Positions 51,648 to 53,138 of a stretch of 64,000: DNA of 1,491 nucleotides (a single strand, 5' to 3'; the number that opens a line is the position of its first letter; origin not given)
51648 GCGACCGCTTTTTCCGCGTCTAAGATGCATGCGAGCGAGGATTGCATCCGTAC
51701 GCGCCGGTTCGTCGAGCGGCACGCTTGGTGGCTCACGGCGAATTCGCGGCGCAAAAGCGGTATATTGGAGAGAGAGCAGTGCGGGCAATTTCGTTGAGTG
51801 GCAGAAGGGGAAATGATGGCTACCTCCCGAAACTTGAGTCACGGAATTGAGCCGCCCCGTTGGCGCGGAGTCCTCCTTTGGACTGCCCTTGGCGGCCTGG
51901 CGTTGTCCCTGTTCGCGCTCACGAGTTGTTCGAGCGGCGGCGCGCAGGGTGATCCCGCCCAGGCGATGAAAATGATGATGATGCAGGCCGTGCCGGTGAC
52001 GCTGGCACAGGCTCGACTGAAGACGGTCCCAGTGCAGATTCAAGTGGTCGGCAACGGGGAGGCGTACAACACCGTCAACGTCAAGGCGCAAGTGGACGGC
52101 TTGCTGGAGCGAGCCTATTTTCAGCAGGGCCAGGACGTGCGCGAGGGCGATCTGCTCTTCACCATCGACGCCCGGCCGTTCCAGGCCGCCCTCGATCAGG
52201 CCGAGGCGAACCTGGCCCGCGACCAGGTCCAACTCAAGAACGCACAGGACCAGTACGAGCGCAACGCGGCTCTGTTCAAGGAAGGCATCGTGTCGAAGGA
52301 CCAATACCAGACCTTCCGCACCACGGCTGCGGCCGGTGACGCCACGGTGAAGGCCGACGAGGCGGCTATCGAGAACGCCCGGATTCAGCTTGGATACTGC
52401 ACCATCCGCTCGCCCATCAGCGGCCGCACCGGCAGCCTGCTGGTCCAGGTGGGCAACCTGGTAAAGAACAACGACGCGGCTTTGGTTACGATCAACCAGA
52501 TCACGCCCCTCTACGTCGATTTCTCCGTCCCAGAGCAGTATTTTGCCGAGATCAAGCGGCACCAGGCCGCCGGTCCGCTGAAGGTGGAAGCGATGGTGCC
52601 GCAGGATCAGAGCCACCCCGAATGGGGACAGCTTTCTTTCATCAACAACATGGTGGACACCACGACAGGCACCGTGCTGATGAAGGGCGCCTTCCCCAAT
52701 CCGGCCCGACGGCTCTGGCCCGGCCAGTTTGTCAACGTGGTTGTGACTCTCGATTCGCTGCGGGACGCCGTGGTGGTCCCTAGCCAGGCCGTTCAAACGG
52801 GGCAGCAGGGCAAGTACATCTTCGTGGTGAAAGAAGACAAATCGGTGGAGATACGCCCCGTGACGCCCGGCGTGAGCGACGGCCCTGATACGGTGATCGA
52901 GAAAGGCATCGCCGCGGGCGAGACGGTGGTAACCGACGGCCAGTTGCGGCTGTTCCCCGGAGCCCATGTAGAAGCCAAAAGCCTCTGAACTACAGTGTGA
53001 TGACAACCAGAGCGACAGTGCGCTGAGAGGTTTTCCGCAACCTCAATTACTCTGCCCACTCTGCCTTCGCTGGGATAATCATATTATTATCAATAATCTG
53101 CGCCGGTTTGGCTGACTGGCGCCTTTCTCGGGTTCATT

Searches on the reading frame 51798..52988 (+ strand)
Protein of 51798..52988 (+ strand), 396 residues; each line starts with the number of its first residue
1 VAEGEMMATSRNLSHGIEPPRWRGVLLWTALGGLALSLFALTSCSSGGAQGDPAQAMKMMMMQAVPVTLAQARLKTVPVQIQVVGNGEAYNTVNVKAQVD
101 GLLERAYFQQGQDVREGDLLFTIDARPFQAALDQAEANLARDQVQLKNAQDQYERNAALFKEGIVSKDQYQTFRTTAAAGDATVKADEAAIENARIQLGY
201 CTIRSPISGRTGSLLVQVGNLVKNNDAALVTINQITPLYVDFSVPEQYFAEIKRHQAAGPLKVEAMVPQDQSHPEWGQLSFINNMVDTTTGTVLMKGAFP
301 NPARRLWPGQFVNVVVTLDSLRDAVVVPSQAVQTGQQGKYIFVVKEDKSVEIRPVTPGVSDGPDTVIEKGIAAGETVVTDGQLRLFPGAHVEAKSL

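Call 34: find_encoding_contigs(protein=window:51798-52988:+, flank=3000, max_places=10)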
Protein window:51798-52988:+ (396 aa): no gene with exactly this product is on record in the collection.

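Call 36: find_homologous_proteins(query=window:51798-52988:+, max_evalue=1e-60)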
Query window:51798-52988:+ (396 aa): 7937 proteins with E <= 1e-60 among 8000 candidates; the best 120 are listed.
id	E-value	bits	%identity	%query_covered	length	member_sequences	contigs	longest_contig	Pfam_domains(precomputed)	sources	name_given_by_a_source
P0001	4.7e-255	863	100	99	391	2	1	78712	PF25994.1,PF25973.1,PF25876.1,PF25881.1,PF25989.1,PF25967.1,PF25917.1,PF25885.1,PF25944.1,PF25975.1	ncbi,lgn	ncbi:MAG TPA: efflux RND transporter periplasmic adaptor subunit [Terriglobia bacterium]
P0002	1.2e-216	737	86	97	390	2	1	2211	PF25973.1,PF25876.1,PF25881.1,PF25989.1,PF25967.1,PF25917.1,PF25885.1,PF25944.1,PF25975.1,PF25954.1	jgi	-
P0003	2.4e-186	637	77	96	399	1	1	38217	PF25973.1,PF25876.1,PF25881.1,PF25989.1,PF25967.1,PF25919.1,PF25917.1,PF25885.1,PF25944.1,PF25975.1,PF25954.1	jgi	jgi:membrane fusion protein, multidrug efflux system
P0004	7.9e-186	635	79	93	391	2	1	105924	PF25973.1,PF25876.1,PF25881.1,PF25989.1,PF25967.1,PF25919.1,PF25917.1,PF25885.1,PF25944.1,PF25975.1,PF25954.1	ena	-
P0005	2.9e-184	630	75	98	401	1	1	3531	PF25973.1,PF25876.1,PF25881.1,PF25989.1,PF25967.1,PF25919.1,PF25917.1,PF25885.1,PF25944.1,PF25975.1,PF25954.1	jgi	jgi:membrane fusion protein, multidrug efflux system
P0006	4.6e-184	630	76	94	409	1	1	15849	PF25973.1,PF25876.1,PF25881.1,PF25989.1,PF25967.1,PF25919.1,PF25917.1,PF25885.1,PF25944.1,PF25975.1,PF25954.1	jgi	-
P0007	1.4e-183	628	76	93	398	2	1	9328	PF25973.1,PF25876.1,PF25881.1,PF25989.1,PF25967.1,PF25919.1,PF25917.1,PF25885.1,PF25944.1,PF25975.1,PF25954.1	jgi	jgi:multidrug efflux system membrane fusion protein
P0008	1.4e-179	615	82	85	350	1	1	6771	PF25973.1,PF25876.1,PF25881.1,PF25989.1,PF25967.1,PF25919.1,PF25917.1,PF25944.1,PF25975.1,PF25954.1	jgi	jgi:multidrug efflux system membrane fusion protein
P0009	3.8e-173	594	80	84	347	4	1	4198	PF25973.1,PF25876.1,PF25881.1,PF25989.1,PF25967.1,PF25919.1,PF25917.1,PF25885.1,PF25944.1,PF25975.1,PF25954.1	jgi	jgi:membrane fusion protein, multidrug efflux system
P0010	1.4e-168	579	70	97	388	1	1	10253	PF25973.1,PF25876.1,PF25881.1,PF25989.1,PF25967.1,PF25919.1,PF25917.1,PF25944.1,PF25975.1,PF25954.1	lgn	-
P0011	1.5e-168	579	71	96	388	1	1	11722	PF25994.1,PF25973.1,PF25989.1,PF25967.1,PF25919.1,PF25917.1,PF25975.1,PF25876.1,PF25881.1,PF25885.1,PF25944.1,PF25954.1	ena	-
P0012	2.8e-168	578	73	95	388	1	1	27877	PF25973.1,PF25876.1,PF25881.1,PF25989.1,PF25967.1,PF25917.1,PF25944.1,PF25975.1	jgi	jgi:multidrug efflux system membrane fusion protein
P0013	5.3e-167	574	68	99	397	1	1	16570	PF25994.1,PF25973.1,PF25876.1,PF25881.1,PF25989.1,PF25967.1,PF25917.1,PF25944.1,PF25975.1,PF25954.1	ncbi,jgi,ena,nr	ncbi:MAG TPA: efflux RND transporter periplasmic adaptor subunit [Terriglobia bacterium]|nr:efflux R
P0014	1.5e-166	572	71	96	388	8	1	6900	PF25973.1,PF25876.1,PF25881.1,PF25989.1,PF25967.1,PF25917.1,PF25944.1,PF25975.1,PF25954.1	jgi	jgi:multidrug efflux system membrane fusion protein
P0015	2.1e-166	572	72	95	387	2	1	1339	PF25973.1,PF25876.1,PF25881.1,PF25989.1,PF25967.1,PF25917.1,PF25885.1,PF25944.1,PF25975.1,PF25954.1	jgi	jgi:membrane fusion protein, multidrug efflux system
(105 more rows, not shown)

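Call 37: find_encoding_contigs(protein=P0004, flank=5000, max_places=3)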
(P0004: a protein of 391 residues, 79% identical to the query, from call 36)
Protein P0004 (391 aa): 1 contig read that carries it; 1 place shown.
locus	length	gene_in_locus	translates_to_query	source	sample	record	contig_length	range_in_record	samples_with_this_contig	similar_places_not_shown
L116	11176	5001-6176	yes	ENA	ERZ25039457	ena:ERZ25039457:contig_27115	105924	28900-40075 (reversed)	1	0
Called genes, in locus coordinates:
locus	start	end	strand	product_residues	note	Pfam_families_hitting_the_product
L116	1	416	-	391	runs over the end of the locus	PF12704:MacB_PCD, PF02687:FtsX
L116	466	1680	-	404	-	PF12704:MacB_PCD, PF02687:FtsX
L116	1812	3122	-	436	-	PF12704:MacB_PCD, PF02687:FtsX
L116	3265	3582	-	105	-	-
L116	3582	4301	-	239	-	PF12704:MacB_PCD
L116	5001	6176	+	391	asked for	PF25881:HH_YBHG (weak), PF25917:BSH_RND, PF25973:BSH_CzcB, PF25876:HH_MFP_RND, PF25944:Beta-barrel_RND, PF25967:RND-MFP_C, PF25975:CzcB_C (weak), PF25989:YknX_C, +3 more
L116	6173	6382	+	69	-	-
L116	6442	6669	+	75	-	-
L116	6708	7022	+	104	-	-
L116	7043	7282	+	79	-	-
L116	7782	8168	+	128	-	PF00873:ACR_tran (weak)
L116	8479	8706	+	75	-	-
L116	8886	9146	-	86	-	-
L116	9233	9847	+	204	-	PF00873:ACR_tran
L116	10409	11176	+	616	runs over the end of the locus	PF13606:Ank_3 (faint), PF24521:Ank_KRIT1 (faint), PF12796:Ank_2, PF13637:Ank_4 (weak), PF13857:Ank_5 (weak), PF00023:Ank (weak), PF12796:Ank_2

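Call 38: find_encoding_contigs(protein=P0003, flank=5000, max_places=3)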
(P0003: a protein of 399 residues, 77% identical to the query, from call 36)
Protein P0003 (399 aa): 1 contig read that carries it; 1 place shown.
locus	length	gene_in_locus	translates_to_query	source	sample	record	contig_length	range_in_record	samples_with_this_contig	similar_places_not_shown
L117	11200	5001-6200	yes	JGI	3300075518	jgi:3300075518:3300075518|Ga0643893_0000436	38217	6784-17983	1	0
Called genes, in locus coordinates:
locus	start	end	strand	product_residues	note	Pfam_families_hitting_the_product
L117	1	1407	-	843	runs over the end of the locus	PF12704:MacB_PCD, PF02687:FtsX, PF12704:MacB_PCD, PF02687:FtsX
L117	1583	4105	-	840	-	PF12704:MacB_PCD, PF02687:FtsX, PF12704:MacB_PCD, PF02687:FtsX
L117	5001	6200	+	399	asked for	PF25917:BSH_RND, PF25973:BSH_CzcB, PF25881:HH_YBHG (weak), PF25876:HH_MFP_RND, PF25885:HH_EMRA (weak), PF25944:Beta-barrel_RND, PF25967:RND-MFP_C, PF25989:YknX_C, +3 more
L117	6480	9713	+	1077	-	PF00873:ACR_tran, PF03176:MMPL (faint), PF02355:SecD_SecF_C (faint), PF00873:ACR_tran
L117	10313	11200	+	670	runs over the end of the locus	PF00023:Ank (faint), PF13606:Ank_3 (faint), PF13637:Ank_4 (faint), PF24521:Ank_KRIT1 (faint), PF12796:Ank_2, PF13857:Ank_5, PF12796:Ank_2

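Call 39: find_encoding_contigs(protein=P0002, flank=5000, max_places=3)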
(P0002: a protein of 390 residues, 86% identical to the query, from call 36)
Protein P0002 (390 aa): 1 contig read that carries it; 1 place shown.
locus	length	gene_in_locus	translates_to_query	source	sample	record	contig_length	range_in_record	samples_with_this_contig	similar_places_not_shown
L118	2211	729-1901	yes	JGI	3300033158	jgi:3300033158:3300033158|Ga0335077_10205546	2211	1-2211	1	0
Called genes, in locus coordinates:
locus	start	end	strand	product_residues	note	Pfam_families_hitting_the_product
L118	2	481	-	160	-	?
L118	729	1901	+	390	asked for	PF25917:BSH_RND, PF25973:BSH_CzcB (weak), PF25885:HH_EMRA (weak), PF25881:HH_YBHG (weak), PF25876:HH_MFP_RND, PF25944:Beta-barrel_RND, PF25967:RND-MFP_C, PF25989:YknX_C, +2 more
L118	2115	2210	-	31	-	?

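Call 75: search_protein_families(library=pfam, proteins=[window:51798-52988:+], max_evalue=0.001)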
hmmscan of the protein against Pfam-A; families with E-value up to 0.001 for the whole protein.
window:51798-52988:+ (396 aa): 3 families
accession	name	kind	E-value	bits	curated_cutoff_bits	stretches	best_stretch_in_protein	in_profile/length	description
PF16576.10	HlyD_D23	-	1.1e-18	67.8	30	1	91-312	18-214/214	Barrel-sandwich domain of CusB or HlyD membrane-fusion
PF13437.12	HlyD_3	-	7.4e-10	40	22.2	1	202-304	1-101/106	HlyD family secretion protein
PF13533.13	Biotin_lipoyl_2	-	8e-06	26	29.8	1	93-124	1-32/32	Biotin-lipoyl like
